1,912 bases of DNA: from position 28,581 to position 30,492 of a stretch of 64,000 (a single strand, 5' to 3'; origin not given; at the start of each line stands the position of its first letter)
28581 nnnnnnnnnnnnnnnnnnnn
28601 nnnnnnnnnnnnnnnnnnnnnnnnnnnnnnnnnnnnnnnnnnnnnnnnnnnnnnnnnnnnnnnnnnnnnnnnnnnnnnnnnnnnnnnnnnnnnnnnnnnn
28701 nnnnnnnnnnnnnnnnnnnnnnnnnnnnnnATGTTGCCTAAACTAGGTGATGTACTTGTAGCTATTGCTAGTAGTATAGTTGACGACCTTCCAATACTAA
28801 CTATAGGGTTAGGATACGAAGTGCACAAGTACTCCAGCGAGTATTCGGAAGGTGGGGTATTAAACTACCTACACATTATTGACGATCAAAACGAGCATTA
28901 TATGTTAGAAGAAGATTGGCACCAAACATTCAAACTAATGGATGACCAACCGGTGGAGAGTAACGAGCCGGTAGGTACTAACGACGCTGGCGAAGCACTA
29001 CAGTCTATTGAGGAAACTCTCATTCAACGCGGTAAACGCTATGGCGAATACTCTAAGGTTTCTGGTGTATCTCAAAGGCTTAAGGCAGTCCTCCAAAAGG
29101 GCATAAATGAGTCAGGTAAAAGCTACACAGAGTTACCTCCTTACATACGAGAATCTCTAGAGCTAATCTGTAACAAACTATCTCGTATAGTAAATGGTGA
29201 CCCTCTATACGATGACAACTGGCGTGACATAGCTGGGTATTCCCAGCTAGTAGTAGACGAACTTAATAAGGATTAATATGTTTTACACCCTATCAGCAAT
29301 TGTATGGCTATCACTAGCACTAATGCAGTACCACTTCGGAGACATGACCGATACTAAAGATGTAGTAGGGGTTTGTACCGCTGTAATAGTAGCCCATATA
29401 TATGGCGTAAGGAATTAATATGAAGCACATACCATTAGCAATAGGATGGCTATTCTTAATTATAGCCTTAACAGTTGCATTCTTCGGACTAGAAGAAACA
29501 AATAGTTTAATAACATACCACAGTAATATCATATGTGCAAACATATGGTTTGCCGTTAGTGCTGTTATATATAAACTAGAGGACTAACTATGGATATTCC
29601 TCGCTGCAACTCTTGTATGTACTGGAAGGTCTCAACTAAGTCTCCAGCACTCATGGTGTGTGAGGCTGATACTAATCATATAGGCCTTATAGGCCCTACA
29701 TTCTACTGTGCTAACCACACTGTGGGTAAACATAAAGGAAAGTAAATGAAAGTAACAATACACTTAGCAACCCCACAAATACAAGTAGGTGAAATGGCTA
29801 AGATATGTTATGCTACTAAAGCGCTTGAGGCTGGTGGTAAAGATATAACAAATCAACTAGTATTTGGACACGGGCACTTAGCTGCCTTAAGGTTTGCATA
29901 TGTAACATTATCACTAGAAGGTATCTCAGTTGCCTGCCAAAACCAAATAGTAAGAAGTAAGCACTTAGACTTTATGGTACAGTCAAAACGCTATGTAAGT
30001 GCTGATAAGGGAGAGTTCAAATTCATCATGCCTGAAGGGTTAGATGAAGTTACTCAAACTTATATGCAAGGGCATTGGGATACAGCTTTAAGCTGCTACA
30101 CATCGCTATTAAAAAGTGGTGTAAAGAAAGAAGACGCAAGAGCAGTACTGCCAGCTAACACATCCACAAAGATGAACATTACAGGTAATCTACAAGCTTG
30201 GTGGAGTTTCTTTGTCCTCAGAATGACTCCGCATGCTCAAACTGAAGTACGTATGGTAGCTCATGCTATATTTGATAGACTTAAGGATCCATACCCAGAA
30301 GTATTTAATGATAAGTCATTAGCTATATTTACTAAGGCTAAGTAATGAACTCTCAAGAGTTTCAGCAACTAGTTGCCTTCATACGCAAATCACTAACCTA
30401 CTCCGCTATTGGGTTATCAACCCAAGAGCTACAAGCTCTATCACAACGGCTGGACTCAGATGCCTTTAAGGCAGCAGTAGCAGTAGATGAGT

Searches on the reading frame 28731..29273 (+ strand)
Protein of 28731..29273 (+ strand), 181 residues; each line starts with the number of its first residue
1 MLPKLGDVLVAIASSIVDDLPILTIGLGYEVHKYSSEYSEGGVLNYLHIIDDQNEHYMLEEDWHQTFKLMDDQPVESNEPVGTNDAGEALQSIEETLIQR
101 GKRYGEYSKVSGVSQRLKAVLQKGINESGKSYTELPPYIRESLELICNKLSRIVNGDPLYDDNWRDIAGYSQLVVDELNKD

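Call 24: search_protein_families(library=phrogs, proteins=[window:28731-29273:+], max_evalue=0.001)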
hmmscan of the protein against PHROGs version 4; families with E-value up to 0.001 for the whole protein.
window:28731-29273:+ (181 aa): 4 families
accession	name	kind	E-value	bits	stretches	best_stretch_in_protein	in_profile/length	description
phrog_17775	-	unknown function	1.3e-20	75.1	1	78-180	67-160/163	-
phrog_16943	-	unknown function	5e-19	69.8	1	91-180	2-86/166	-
phrog_474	-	other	2.3e-15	58.2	1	62-178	110-211/274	phosphofructokinase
phrog_37386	-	unknown function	9e-11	43.2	1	91-174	92-170/179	-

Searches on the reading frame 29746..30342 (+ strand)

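Call 24: search_protein_families(library=phrogs, proteins=[window:29746-30342:+], max_evalue=0.001)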
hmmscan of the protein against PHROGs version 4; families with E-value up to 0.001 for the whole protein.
window:29746-30342:+ (199 aa): 3 families
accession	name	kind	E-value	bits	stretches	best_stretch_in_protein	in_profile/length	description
phrog_85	-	DNA, RNA and nucleotide metabolism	5e-34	118.9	1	11-189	388-582/866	thymidylate synthase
phrog_10644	-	DNA, RNA and nucleotide metabolism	2.1e-14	55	1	104-184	68-148/160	thymidylate synthase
phrog_28804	-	DNA, RNA and nucleotide metabolism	1.4e-07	32.8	1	111-185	7-80/91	thymidylate synthase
